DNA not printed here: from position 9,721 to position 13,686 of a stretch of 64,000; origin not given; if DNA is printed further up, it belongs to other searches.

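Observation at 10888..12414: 509-aa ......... intein inserted in a conserved helicase motif of Hel308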

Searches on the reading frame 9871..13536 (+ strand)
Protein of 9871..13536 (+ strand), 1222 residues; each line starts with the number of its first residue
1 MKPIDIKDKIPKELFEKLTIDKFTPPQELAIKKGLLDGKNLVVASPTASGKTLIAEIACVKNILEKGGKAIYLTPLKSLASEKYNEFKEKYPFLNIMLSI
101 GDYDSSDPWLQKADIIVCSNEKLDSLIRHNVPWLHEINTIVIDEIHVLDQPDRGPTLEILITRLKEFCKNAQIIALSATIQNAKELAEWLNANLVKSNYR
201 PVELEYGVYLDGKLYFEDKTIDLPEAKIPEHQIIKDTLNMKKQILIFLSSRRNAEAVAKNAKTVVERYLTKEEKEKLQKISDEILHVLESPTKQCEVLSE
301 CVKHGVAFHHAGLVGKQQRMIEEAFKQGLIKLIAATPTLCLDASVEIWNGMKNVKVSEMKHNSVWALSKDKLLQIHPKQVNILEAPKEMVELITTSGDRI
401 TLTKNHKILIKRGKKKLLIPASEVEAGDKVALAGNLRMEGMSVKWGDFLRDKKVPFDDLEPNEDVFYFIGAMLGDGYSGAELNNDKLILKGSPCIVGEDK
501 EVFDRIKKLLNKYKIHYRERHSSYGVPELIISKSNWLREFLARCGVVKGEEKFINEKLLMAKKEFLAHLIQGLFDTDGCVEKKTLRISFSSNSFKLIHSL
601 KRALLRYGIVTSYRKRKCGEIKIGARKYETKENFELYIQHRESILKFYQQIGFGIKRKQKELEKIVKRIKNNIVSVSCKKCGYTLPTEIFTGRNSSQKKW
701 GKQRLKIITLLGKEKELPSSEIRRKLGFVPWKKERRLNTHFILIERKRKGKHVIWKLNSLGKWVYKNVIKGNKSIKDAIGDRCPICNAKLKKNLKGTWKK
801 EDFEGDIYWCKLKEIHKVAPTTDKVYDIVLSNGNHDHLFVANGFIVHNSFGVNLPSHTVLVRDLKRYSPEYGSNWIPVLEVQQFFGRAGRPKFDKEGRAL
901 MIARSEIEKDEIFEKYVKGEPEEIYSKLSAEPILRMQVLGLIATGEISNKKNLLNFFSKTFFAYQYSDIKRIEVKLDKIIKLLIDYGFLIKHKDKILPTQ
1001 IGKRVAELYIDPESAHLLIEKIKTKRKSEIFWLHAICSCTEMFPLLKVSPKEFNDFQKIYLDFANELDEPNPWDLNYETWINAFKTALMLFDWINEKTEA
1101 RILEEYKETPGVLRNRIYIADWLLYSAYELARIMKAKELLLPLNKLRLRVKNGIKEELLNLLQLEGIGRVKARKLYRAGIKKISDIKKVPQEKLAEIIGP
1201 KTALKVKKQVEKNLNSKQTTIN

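Call 4: search_protein_families(library=pfam, proteins=[window:9871-13536:+], max_evalue=1)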
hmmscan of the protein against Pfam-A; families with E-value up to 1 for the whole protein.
window:9871-13536:+ (1222 aa): 19 families
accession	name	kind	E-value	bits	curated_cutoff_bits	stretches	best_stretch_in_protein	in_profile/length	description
PF00270.35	DEAD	-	6.1e-33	114.3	26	1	24-185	1-166/167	DEAD/DEAH box helicase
PF21280.2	Helicase_dom4_arc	-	2.5e-28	98.9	27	1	1032-1153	3-125/125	Archaeal helicase, domain 4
PF14528.11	LAGLIDADG_3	-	2.4e-17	63.4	22.5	2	565-652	2-82/82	LAGLIDADG-like domain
PF14890.11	Intein_splicing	-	2.8e-15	56.9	35.8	1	349-848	5-155/155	Intein splicing domain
PF04851.21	ResIII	-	4.6e-11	43.4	22.5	1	24-181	5-163/164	Type III restriction enzyme, res subunit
PF14520.12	HHH_5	-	2.1e-07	31.7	27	1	1160-1209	3-54/57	Helix-hairpin-helix domain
PF22527.2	DEXQc_Suv3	-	2.1e-06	27.8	27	1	44-157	19-114/154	DEXQ-box helicase domain of Suv3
PF21999.2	IMS_HHH_1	-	0.00013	22.7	27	1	1164-1203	3-42/53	DNA polymerase-iota, thumb domain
PF10391.15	DNA_pol_lambd_f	-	0.00038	20.6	29.8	1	1166-1194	8-36/51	Fingers domain of DNA polymerase lambda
PF20470.4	HTH_61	-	0.026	15.3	24.3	1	916-989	18-91/92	Helix-turn-helix domain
PF01079.26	Hint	-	0.046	13.7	29.7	1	384-432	62-116/213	Hint module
PF09855.14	Zn_ribbon_13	-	0.11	13.1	23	1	662-697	22-54/63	Nucleic-acid-binding protein containing Zn-ribbon domain (DUF2082)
PF00935.25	Ribosomal_L44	-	0.14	13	25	0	650-689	29-67/76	Ribosomal protein L44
PF02980.22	FokI_dom_2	-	0.14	12.7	25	0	569-662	53-132/136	FokI, recognition domain, subdomain 2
PF00633.29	HHH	-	0.15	12.4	24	0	1161-1176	13-28/30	Helix-hairpin-helix motif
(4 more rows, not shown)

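Call 5: search_protein_families(library=ncbifam, proteins=[window:9871-13536:+], max_evalue=1)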
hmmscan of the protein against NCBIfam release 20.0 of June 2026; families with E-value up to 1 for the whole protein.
window:9871-13536:+ (1222 aa): 28 families (the best 25 are shown)
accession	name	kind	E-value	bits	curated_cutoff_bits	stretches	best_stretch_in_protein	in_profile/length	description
NF002654.0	PRK02362.1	equivalog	4.2e-217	723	887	2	12-340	13-340/739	ATP-dependent DNA helicase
NF001308.0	PRK00254.1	equivalog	2.7e-194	647.4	1216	2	5-341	7-333/720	ATP-dependent DNA helicase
NF040935.1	helicase_Hel308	equivalog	3.7e-163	544.3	1200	2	4-340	9-344/704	ATP-dependent DNA helicase Hel308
NF002251.0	PRK01172.1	equivalog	2.6e-151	505.2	891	2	27-340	27-322/674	ATP-dependent DNA helicase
TIGR04121.1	DEXH_lig_assoc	equivalog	4.5e-25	87.5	850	2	34-259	24-266/804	ligase-associated DNA damage response DEXH box helicase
NF011491.0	PRK14898.1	equivalog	1.3e-22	79.7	783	1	373-673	133-429/860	DNA-directed RNA polymerase subunit A''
NF010338.0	PRK13767.1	equivalog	2.3e-22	79.1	849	2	134-273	171-317/877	ATP-dependent helicase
NF005852.0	PRK07773.1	equivalog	2.1e-17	62.7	780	2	359-673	422-716/886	replicative DNA helicase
NF011418.0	PRK14845.1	equivalog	1.8e-16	59.2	756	1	355-849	59-475/1049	translation initiation factor IF-2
TIGR03817.1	DECH_helic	hypoth_equivalog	3.7e-11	42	874.1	1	36-267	49-297/742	helicase/secretion neighborhood putative DEAH-box helicase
NF038098.1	GyrA_w_intein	exception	1.3e-10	39.8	1850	1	514-679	283-438/1232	intein-containing DNA gyrase subunit A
NF007284.0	PRK09751.1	equivalog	2.9e-08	31.4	1496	2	113-192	148-229/1538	ATP-dependent helicase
NF010337.0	PRK13766.1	equivalog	4.8e-06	25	610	1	31-304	24-289/781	Hef nuclease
NF053631.1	RNA_helic_CshA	equivalog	0.0002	20.3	646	1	5-187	5-190/434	degradosome RNA helicase CshA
NF007072.0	PRK09519.1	equivalog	0.00082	17.8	1024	1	565-647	461-550/790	intein-containing recombinase RecA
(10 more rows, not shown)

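Call 8: find_homologous_proteins(query=window:9871-13536:+, max_evalue=1e-10)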
Query window:9871-13536:+ (1222 aa): 7430 proteins with E <= 1e-10 among 8000 candidates; the best 120 are listed.
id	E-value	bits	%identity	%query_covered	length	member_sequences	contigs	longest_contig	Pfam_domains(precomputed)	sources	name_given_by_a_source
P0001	0.0e+0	2748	100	100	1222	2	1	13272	PF00270.36,PF14520.13,PF14528.12,PF21280.3,PF22527.3,PF04851.22,PF14890.12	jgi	-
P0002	0.0e+0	1365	85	30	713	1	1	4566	PF00270.36,PF14520.13,PF00271.38,PF21280.3,PF22527.3,PF04851.22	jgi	jgi:helicase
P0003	0.0e+0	1364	88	28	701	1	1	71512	PF00270.36,PF14520.13,PF00271.38,PF21280.3,PF22527.3,PF04851.22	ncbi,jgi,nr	ncbi:MAG: DEAD/DEAH box helicase [Nanoarchaeota archaeon]|nr:DEAD/DEAH box helicase [Nanoarchaeota a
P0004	0.0e+0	1348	84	30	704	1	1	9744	PF00270.36,PF14520.13,PF21999.3,PF00271.38,PF21280.3,PF22527.3,PF04851.22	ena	-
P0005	0.0e+0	1343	51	99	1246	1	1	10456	PF00270.36,PF20470.5,PF14528.12,PF21280.3,PF22527.3,PF04851.22,PF14890.12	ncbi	-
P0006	0.0e+0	1319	85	28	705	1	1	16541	PF00270.36,PF14520.13,PF00271.38,PF21280.3,PF22527.3,PF04851.22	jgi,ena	-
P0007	0.0e+0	1285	79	30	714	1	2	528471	PF00270.36,PF10391.16,PF14520.13,PF21999.3,PF00271.38,PF21280.3,PF22527.3,PF04851.22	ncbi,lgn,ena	-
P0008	0.0e+0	1284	50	99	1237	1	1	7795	PF00270.36,PF14528.12,PF21280.3,PF22527.3,PF04851.22,PF14890.12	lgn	-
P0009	0.0e+0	1271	49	99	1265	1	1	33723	PF00270.36,PF14520.13,PF25453.2,PF14528.12,PF21280.3,PF04851.22,PF14890.12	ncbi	-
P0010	0.0e+0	1266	49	99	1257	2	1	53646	PF00270.36,PF14520.13,PF25453.2,PF14528.12,PF21280.3,PF22527.3,PF04851.22,PF14890.12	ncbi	-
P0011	0.0e+0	1256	48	98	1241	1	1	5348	PF00270.36,PF14528.12,PF21280.3,PF22527.3,PF04851.22,PF14890.12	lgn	-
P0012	0.0e+0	1242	48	98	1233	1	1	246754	PF00270.36,PF20470.5,PF14528.12,PF21280.3,PF22527.3,PF04851.22,PF14890.12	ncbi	-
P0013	0.0e+0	1233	47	99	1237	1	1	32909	PF00270.36,PF20470.5,PF14520.13,PF14528.12,PF21280.3,PF22527.3,PF14890.12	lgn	-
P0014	0.0e+0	1216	46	98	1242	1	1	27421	PF00270.36,PF14520.13,PF14528.12,PF21280.3,PF04851.22,PF14890.12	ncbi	-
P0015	0.0e+0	1203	48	99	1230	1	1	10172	PF00270.36,PF20470.5,PF14528.12,PF00271.38,PF21280.3,PF22527.3,PF04851.22,PF14890.12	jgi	jgi:helicase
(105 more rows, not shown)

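Call 19: find_encoding_contigs(protein=P0003, flank=6000, max_places=3)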
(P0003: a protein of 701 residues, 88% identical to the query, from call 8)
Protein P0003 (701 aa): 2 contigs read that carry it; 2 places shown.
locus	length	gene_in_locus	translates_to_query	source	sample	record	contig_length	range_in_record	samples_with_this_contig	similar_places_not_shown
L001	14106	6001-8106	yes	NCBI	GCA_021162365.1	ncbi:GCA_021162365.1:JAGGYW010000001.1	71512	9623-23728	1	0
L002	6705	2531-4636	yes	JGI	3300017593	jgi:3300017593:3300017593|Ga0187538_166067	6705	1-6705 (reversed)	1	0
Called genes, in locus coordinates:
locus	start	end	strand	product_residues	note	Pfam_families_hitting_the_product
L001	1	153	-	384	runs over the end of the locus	-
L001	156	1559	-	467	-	-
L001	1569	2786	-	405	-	-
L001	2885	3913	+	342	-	PF05559:DUF763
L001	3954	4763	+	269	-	PF00149:Metallophos (weak)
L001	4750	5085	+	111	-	-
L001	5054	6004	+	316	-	-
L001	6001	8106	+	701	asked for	PF04851:ResIII, PF00270:DEAD, PF22527:DEXQc_Suv3 (weak), PF00271:Helicase_C (weak), PF21280:Helicase_dom4_arc, PF14520:HHH_5 (weak)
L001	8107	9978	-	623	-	PF00456:Transketolase_N, PF13292:DXP_synthase_N, PF00676:E1_dh (weak), PF02779:Transket_pyr, PF02780:Transketolase_C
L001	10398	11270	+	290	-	-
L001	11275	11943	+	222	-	PF00753:Lactamase_B, PF13483:Lactamase_B_3, PF12706:Lactamase_B_2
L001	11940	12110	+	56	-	-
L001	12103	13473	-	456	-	PF02789:Peptidase_M17_N, PF00883:Peptidase_M17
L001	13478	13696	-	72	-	PF12797:Fer4_2 (weak), PF12837:Fer4_6 (weak), PF13237:Fer4_10 (weak), PF25160:LdpA_Fe-S-bd (faint), PF00037:Fer4 (weak), PF13459:Fer4_15, PF13370:Fer4_13, PF12838:Fer4_7 (faint)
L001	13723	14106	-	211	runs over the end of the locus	-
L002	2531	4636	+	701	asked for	PF04851:ResIII, PF00270:DEAD, PF22527:DEXQc_Suv3 (weak), PF00271:Helicase_C (weak), PF21280:Helicase_dom4_arc, PF14520:HHH_5 (weak)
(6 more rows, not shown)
